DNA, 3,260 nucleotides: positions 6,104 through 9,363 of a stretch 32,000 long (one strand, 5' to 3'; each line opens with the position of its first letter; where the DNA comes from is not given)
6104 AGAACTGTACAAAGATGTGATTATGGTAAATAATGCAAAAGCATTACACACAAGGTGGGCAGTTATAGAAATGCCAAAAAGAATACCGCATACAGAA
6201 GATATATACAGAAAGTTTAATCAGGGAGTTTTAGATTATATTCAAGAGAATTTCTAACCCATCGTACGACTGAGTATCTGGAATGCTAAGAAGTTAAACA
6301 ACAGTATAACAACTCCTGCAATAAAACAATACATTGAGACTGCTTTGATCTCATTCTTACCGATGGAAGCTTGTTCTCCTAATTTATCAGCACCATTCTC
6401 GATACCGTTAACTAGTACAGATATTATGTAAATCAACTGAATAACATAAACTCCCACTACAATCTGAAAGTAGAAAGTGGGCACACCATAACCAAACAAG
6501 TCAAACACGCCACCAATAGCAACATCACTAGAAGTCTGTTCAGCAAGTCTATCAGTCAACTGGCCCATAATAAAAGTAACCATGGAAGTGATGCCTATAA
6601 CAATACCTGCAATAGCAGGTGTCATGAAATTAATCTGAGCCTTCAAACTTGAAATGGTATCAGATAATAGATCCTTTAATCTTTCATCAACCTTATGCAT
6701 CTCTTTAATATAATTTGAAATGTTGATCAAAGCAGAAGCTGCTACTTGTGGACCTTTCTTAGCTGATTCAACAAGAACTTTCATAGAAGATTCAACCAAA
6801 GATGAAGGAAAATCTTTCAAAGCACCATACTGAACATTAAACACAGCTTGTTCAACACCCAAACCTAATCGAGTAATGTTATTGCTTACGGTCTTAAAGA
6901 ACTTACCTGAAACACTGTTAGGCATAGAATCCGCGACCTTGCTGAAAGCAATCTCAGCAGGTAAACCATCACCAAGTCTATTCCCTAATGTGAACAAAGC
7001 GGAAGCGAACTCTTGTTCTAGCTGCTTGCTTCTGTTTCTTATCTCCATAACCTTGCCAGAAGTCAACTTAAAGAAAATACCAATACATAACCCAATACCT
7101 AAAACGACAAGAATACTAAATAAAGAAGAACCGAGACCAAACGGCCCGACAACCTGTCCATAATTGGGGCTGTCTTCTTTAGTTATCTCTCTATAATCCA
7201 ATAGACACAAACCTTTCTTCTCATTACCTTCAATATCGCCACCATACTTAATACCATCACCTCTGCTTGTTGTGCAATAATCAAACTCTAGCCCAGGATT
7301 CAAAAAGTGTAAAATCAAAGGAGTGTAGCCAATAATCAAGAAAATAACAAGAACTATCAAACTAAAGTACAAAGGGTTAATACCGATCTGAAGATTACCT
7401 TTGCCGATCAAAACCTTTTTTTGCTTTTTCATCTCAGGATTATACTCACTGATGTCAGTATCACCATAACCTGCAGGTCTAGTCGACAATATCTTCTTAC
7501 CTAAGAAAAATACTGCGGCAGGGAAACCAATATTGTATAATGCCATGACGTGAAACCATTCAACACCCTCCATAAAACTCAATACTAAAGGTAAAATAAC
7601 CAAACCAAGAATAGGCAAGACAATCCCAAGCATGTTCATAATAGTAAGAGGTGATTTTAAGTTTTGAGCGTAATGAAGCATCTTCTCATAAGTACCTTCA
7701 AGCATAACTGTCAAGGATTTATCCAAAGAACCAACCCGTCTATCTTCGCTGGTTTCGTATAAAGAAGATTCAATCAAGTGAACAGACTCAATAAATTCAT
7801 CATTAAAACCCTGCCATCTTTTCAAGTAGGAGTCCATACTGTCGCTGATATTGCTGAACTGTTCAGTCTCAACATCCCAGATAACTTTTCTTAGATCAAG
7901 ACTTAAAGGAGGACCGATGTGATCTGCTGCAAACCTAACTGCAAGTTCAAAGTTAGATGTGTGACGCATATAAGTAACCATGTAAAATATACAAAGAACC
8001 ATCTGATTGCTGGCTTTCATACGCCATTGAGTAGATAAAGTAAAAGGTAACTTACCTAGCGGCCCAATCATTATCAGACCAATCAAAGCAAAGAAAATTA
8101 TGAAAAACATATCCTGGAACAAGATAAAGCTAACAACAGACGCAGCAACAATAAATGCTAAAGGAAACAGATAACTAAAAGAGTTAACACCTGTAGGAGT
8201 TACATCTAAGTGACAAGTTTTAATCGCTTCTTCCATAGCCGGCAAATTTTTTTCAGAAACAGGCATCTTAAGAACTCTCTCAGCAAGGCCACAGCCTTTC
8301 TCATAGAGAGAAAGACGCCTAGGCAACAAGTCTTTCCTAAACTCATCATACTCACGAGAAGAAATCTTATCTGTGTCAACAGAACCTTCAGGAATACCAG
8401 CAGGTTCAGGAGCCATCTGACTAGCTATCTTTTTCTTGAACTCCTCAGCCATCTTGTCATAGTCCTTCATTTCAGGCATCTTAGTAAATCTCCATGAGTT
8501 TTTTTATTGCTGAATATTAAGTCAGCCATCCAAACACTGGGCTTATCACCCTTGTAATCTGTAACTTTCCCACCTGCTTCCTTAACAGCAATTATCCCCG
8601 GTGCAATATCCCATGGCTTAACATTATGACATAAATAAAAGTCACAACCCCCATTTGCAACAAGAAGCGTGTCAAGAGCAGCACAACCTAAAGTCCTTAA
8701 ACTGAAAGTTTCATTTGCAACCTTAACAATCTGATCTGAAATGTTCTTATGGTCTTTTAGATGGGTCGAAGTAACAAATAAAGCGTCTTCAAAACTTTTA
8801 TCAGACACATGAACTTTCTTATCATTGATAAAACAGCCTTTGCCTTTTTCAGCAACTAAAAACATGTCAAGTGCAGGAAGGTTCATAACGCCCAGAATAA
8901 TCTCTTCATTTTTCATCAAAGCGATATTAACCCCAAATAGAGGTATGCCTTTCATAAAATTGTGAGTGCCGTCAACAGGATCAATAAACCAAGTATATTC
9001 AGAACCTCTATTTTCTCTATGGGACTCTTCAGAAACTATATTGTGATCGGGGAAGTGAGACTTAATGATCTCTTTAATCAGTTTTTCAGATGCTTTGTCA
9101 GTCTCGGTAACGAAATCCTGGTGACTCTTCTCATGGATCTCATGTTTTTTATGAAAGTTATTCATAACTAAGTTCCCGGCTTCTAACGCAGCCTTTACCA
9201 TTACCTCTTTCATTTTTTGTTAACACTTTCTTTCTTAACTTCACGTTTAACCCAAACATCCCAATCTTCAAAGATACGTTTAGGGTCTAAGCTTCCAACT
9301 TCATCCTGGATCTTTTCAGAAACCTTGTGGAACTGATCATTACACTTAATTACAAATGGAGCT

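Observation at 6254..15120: A ~9 kb envelope supercluster: a secretion ATPase and platform with no pilin or archaellin, flanked by unassigned coiled-coil and membrane families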

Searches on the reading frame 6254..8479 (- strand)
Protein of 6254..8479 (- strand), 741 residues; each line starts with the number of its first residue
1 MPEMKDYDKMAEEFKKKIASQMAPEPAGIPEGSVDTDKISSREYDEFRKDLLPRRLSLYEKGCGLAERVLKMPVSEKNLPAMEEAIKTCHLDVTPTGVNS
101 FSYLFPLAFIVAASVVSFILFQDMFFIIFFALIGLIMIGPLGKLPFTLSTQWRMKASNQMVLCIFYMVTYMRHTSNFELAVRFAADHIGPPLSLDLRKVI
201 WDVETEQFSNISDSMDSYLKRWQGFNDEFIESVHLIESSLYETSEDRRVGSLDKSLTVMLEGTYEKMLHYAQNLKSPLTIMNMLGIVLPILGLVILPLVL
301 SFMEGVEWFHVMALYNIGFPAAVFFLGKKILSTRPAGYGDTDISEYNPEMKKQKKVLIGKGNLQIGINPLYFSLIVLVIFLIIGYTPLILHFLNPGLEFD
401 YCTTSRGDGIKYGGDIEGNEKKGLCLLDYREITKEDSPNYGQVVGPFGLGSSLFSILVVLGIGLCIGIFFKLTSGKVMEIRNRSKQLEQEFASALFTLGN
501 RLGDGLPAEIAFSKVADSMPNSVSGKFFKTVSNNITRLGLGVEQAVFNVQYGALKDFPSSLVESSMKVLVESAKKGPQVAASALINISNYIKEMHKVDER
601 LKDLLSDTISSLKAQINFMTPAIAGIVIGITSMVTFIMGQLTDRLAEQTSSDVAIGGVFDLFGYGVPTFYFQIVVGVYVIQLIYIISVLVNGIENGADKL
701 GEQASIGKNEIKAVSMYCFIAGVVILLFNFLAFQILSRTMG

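Call 5: search_protein_families(library=pfam, proteins=[window:6254-8479:-], max_evalue=0.1)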
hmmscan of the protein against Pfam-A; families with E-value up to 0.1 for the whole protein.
window:6254-8479:- (741 aa): 0 families

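Call 6: search_protein_families(library=ncbifam, proteins=[window:6254-8479:-], max_evalue=0.1)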
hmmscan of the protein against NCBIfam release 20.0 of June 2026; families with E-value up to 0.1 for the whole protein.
window:6254-8479:- (741 aa): 1 family
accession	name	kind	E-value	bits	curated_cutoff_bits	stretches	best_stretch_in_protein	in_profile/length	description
TIGR02046.1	sdhC_b558_fam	subfamily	0.006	16.2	96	1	614-719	93-193/212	succinate dehydrogenase (or fumarate reductase) cytochrome b subunit, b558 family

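Call 11: find_homologous_proteins(query=window:6254-8479:-, max_evalue=0.001)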
Query window:6254-8479:- (741 aa): 2943 proteins with E <= 0.001 among 8000 candidates; the best 120 are listed.
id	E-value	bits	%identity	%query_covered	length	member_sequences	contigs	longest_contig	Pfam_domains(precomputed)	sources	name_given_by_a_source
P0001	0.0e+0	1646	100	100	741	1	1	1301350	-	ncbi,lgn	-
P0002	4.5e-288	975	59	99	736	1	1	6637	-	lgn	-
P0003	2.5e-281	953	58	99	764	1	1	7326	-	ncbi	-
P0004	7.6e-276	935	60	93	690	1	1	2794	-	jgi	jgi:Flp pilus assembly protein TadB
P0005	3.6e-268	910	55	99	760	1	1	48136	-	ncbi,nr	ncbi:hypothetical protein GF345_06000 [Candidatus Woesearchaeota archaeon]|nr:hypothetical protein [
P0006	6.8e-268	909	56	99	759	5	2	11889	-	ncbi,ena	-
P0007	7.8e-267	905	55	99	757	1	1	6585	-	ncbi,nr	ncbi:MAG: hypothetical protein KKE20_02060 [Nanoarchaeota archaeon]|nr:hypothetical protein [Nanoarc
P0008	1.7e-265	901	54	99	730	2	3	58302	-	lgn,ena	-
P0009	1.9e-262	891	55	98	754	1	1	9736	-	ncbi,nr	ncbi:MAG: hypothetical protein N3D84_00535 [Candidatus Woesearchaeota archaeon]|nr:hypothetical prot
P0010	1.9e-262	891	55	99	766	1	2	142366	-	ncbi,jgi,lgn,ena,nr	ncbi:hypothetical protein COV19_03635 [Candidatus Woesearchaeota archaeon CG10_big_fil_rev_8_21_14_0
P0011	1.2e-261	888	54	99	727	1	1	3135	-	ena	-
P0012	2.2e-260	884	55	100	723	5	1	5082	-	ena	-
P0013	2.8e-260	884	52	100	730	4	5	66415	-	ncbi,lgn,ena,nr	ncbi:hypothetical protein ISS04_03670 [Candidatus Woesearchaeota archaeon]|nr:hypothetical protein [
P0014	4.8e-260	883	55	100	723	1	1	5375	-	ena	-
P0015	4.9e-260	883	54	99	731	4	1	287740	-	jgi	jgi:hypothetical protein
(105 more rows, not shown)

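Call 15: search_solved_structures(query=A1, max_evalue=10, show_alignments=2)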
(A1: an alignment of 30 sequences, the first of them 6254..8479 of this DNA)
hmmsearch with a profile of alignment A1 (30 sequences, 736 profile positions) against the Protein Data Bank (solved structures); distinct sequences matched with E-value up to 10: 0.

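Call 16: find_related_loci(query=A1, collection=genome_contigs, flank=10000)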
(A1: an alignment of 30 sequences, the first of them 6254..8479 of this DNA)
Query A1 (741 aa) in genome_contigs; peptide patterns used: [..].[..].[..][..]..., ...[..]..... (x = any residue, [..] = any of these).
599 stretches matched a pattern (row limit reached: there are more); 563 encode a relative of the query (tblastn E <= 1e-3); the best 80 are kept; 80 distinct loci.
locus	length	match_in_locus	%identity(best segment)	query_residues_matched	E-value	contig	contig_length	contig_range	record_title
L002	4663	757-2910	54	6-739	0e+0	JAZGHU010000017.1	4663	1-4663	MAG: Candidatus Woesearchaeota archaeon isolate SCS6bin.8 SCS6bin.8_17, whole genome shotgun sequence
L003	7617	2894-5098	54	5-741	0e+0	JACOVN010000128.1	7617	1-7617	MAG: Candidatus Woesearchaeota archaeon isolate NC_groundwater_101_Ag_S-0.1um_45_28 S_p1_S3_170907_scaffold_1402009, who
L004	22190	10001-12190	52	1-740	0e+0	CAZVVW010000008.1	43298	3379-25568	MAG TPA_asm: uncultured Methanosarcinales archaeon isolate binchicken_co141_318 genome assembly, contig: NODE_3807_lengt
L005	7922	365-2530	53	4-741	0e+0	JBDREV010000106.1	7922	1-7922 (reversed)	MAG: Candidatus Woesearchaeota archaeon isolate MEGAHIT-group-1.331 k141_2408631, whole genome shotgun sequence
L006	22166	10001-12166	54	1-737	0e+0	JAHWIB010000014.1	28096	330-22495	MAG: Candidatus Woesearchaeota archaeon isolate Yap200.bin9.104 contig_3991, whole genome shotgun sequence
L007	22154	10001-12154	54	1-741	0e+0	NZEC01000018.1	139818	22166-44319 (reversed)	MAG: archaeon isolate ARS102 MHASMcontig_624274, whole genome shotgun sequence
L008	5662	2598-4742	52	10-741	0e+0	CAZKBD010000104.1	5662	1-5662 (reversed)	MAG TPA_asm: uncultured Methanosarcinales archaeon isolate SRP062349_co5_67 genome assembly, contig: NODE_9815_length_56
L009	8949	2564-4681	54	13-741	0e+0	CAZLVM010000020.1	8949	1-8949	MAG TPA_asm: uncultured Methanosarcinales archaeon isolate binchicken_co171_24 genome assembly, contig: NODE_2236_length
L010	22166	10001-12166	54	1-740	0e+0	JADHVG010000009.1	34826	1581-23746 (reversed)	MAG: Candidatus Woesearchaeota archaeon isolate BS150m-G66 BS-150m-C988, whole genome shotgun sequence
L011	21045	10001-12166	54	1-741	0e+0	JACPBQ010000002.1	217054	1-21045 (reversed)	MAG: Candidatus Woesearchaeota archaeon isolate NC_groundwater_261_Ag_S-0.2um_40_15 S5_GD2017_2_S2_scaffold_35, whole ge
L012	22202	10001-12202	53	9-737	0e+0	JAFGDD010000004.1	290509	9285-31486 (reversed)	MAG: Candidatus Woesearchaeota archaeon isolate Zod_Metabat.1155 k87_2261361, whole genome shotgun sequence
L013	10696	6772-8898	52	3-740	0e+0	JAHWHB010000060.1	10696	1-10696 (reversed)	MAG: Candidatus Woesearchaeota archaeon isolate FT1_394 k127_36713932, whole genome shotgun sequence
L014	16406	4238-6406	53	1-741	0e+0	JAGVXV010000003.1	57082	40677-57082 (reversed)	Candidatus Woesearchaeota archaeon isolate RIFCSPLOWO2_12_FULL_38_19 rifcsplowo2_12_scaffold_1372, whole genome shotgun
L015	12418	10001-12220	53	8-736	0e+0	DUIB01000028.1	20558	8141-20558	MAG TPA_asm: Candidatus Woesearchaeota archaeon isolate UBA12459 contig_13494, whole genome shotgun sequence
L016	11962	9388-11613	52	5-741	0e+0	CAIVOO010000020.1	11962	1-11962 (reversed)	uncultured archaeon isolate AM-sed-core3-D1_bin-502 genome assembly, contig: bin-502:020/159, whole genome shotgun seque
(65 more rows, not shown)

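Call 22: predict_structure(alignment_id=A1)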
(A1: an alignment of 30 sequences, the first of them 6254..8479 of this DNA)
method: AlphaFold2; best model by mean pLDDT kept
length: 741 residues; sequences in the alignment: 30
mean_pLDDT: 78.3   pTM: 0.74
mean pLDDT of the five models: 78.3, 77.5, 74.3, 72.9, 72.1
residues with pLDDT >= 90: 65; 70-90: 540; 50-70: 96; < 50: 40
segments of 3 or more residues with pLDDT < 50: 22-41, 337-339, 362-364, 651-659
pLDDT, mean of each block of 10 residues (from residue 1): 62 72 39 35 55 66 87 84 80 84 90 86 84 85 79 77 85 83 82 83 81 88 84 91 86 88 81 81 78 76 75 86 82 58 56 55 64 90 89 77 73 63 79 65 80 91 91 79 80 86 83 86 87 86 84 79 81 79 81 80 81 85 85 81 65 47 73 89 89 76 87 92 90 78 53
secondary structure, 60 per line:
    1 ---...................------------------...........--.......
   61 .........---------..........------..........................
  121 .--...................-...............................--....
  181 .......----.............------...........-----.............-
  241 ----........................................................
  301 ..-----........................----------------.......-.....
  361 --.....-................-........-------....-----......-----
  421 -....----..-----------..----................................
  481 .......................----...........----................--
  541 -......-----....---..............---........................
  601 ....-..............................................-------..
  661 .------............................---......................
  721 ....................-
elements in order (helices of 4 or more, strands of 3 or more residues): H4-21 H42-51 H54-69 H79-88 H95-121 H124-142 H144-174 H177-187 H192-204 H211-221 H227-239 H245-302 H308-331 H348-354 E356-360 E363-367 H369-384 H386-393 E401-404 E410-412 E422-425 H449-503 H508-518 H523-538 H542-547 H553-556 H560-573 H577-604 H606-651 H668-695 H699-740

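Call 24: fold_search(model_id=the predicted structure, library=pdb)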
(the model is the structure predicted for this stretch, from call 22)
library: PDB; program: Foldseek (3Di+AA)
matches with E <= 10: 202; with E <= 0.001: 0
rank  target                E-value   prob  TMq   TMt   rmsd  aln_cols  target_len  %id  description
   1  6afv_A                2.1e-01  0.11  0.11  0.11  33.2       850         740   10  Proton pyrophosphatase-L555K mutant (released 2019-04-10)
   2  9rfd_B                5.9e-01  0.15  0.10  0.17  26.7       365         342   14  Human ADP-ribosylhydrolase 3 (ARH3) in complex with ADP (released 2025-09-24)
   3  8zxk_A                6.9e-01  0.06  0.07  0.10  32.9       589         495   13  Cryo-EM structure of trimethylamine transporter TmaT binding with TMA (released 2024-11-06)
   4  5iuy_C                7.2e-01  0.10  0.10  0.14  38.3       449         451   10  Structural insights of the outer-membrane channel OprN (released 2016-07-06)
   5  7a0y_B                7.5e-01  0.08  0.07  0.11  32.3       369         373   15  Structure of dimeric sodium proton antiporter NhaA K300R variant, at pH 8.2, crystallized with chimeric Fab antibodies (released 2022-02-23)
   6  3jc8_Ca               8.7e-01  0.35  0.15  0.28  25.6       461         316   11  Architectural model of the type IVa pilus machine in a piliated state (released 2016-03-16)
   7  9g8j_A                9.4e-01  0.06  0.11  0.11  33.4       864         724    9  Structure of K+-dependent Na+-PPase from Thermotoga maritima in complex with zoledronate (released 2025-06-04)
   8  8b37_A                1.2e+00  0.03  0.09  0.09  32.8       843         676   10  Crystal structure of Pyrobaculum aerophilum potassium-independent proton pumping membrane integral pyrophosphatase in  (released 2024-01-17)
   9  2vmb_B                1.3e+00  0.99  0.14  0.74   2.9       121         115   17  The three-dimensional structure of the cytoplasmic domains of EpsF from the Type 2 Secretion System of Vibrio cholerae (released 2009-02-10)
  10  7aks_CCC              1.4e+00  0.08  0.09  0.16  25.8       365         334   14  Human ADP-ribosylserine hydrolase ARH3 mutant E41A in complex with H2B-S7-mar peptide (released 2021-06-16)
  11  1u77                  1.4e+00  0.07  0.08  0.14  29.9       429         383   12  Crystal Structure of Ammonia Channel AmtB from E. Coli (released 2004-09-21)
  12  6xr1                  1.4e+00  0.05  0.08  0.11  34.2       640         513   12  Computationally designed right-handed alpha/alpha single-chain toroid with 9 repeats (released 2021-07-14)
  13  7p5c_A                1.6e+00  0.07  0.09  0.14  37.7       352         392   10  Cryo-EM structure of human TTYH3 in Ca2+ and GDN (released 2021-08-11)
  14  3c1q_B                1.7e+00  0.99  0.14  0.73   3.0       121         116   17  The three-dimensional structure of the cytoplasmic domains of EpsF from the Type 2 Secretion System of Vibrio cholerae (released 2009-02-03)
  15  4igg_B                1.8e+00  0.11  0.15  0.15  26.3       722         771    8  Full-length human alpha-catenin crystal structure (released 2012-12-26)
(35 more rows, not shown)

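Call 55: search_protein_families(library=pfam, alignment_id=A1, max_evalue=10)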
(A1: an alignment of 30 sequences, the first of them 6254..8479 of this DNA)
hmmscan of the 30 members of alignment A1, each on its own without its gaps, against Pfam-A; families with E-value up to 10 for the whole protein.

A. member 1, window:6254-8479:- (741 aa): 0 families

B. families by the number of members that match (of 30 scanned): 23 families
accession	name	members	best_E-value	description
PF20990.2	DUF2207_C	16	0.0063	Predicted membrane protein (DUF2207) C-terminal domain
PF04513.17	Baculo_PEP_C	9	0.068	Baculovirus polyhedron envelope protein, PEP, C terminus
PF12420.13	DUF3671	7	0.011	Fam-L, Fam-M like protein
PF03885.18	DUF327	7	0.18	Protein of unknown function (DUF327)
PF00482.28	T2SSF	5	0.0014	Type II secretion system (T2SS), protein F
PF14853.12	Fis1_TPR_C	2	0.042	Fis1 C-terminal tetratricopeptide repeat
PF25648.1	SFV1_VP5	1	0.0048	Sulfolobus filamentous virus 1 major coat protein VP5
PF06979.18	TMEM70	1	0.022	TMEM70/TMEM186/TMEM223 protein family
PF22161.1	Mre11_C_bact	1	0.039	Mre11 C-terminal domain, bacteria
PF13281.12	MAP3K_TRAF_bd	1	0.064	MAP3K TRAFs-binding domain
PF08040.16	NADH_oxidored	1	0.067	MNLL subunit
PF10593.14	Z1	1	0.12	Z1 domain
PF00258.30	Flavodoxin_1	1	0.13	Flavodoxin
PF07271.16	Cytadhesin_P30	1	0.15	Cytadhesin P30/P32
PF05130.17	FlgN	1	0.15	FlgN protein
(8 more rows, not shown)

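Call 82: find_related_loci(query=A1, collection=viral_contigs, flank=10000)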
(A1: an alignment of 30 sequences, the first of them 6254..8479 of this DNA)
Query A1 (741 aa) in viral_contigs; peptide patterns used: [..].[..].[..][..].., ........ (x = any residue, [..] = any of these).
81 stretches matched a pattern, but none encodes a relative of the query by tblastn (E <= 1e-3).

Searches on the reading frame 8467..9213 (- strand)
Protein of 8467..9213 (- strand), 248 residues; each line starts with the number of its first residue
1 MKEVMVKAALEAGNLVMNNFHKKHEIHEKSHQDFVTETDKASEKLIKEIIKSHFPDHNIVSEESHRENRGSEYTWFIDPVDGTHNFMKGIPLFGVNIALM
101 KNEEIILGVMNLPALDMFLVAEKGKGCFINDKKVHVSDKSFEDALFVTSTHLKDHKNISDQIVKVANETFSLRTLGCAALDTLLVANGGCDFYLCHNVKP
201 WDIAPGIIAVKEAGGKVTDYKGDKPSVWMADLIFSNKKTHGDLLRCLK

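Call 5: search_protein_families(library=pfam, proteins=[window:8467-9213:-], max_evalue=0.1)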
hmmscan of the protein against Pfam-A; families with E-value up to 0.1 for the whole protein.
window:8467-9213:- (248 aa): 2 families
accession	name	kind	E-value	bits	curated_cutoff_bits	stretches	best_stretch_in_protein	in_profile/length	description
PF00459.30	Inositol_P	-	6.9e-63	213.1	27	1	3-240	7-259/271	Inositol monophosphatase family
PF05410.19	Peptidase_C31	-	0.031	14.8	25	0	144-194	24-74/105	Porcine arterivirus-type cysteine proteinase alpha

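Call 6: search_protein_families(library=ncbifam, proteins=[window:8467-9213:-], max_evalue=0.1)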
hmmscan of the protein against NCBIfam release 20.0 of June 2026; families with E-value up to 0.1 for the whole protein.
window:8467-9213:- (248 aa): 8 families
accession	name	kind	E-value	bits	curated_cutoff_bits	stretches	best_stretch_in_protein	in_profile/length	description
TIGR02067.1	his_9_HisN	equivalog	1.4e-56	191.8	275.15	1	3-247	3-251/252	histidinol-phosphatase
NF009321.0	PRK12676.1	equivalog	3.6e-39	134.4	264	1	16-224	25-233/264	bifunctional fructose-bisphosphatase/inositol-phosphate phosphatase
NF008027.1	PRK10757.1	equivalog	6.1e-39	133.6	332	1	1-244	4-254/267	inositol-1-monophosphatase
TIGR01331.1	bisphos_cysQ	equivalog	1.3e-37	129.8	228.8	1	2-224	2-231/250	3'(2'),5'-bisphosphate nucleotidase CysQ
NF008182.0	PRK10931.1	equivalog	9.7e-24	83.8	379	1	2-224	2-227/246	3'(2'),5'-bisphosphate nucleotidase CysQ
NF010678.0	PRK14076.1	equivalog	7.6e-19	68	493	1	42-228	49-259/570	bifunctional NADP phosphatase/NAD kinase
TIGR01330.1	bisphos_HAL2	equivalog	6.5e-15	54.8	267.05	2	74-222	136-317/359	3'(2'),5'-bisphosphate nucleotidase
NF006780.0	PRK09293.1-4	equivalog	0.064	12.2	358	0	28-92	57-123/343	class 1 fructose-bisphosphatase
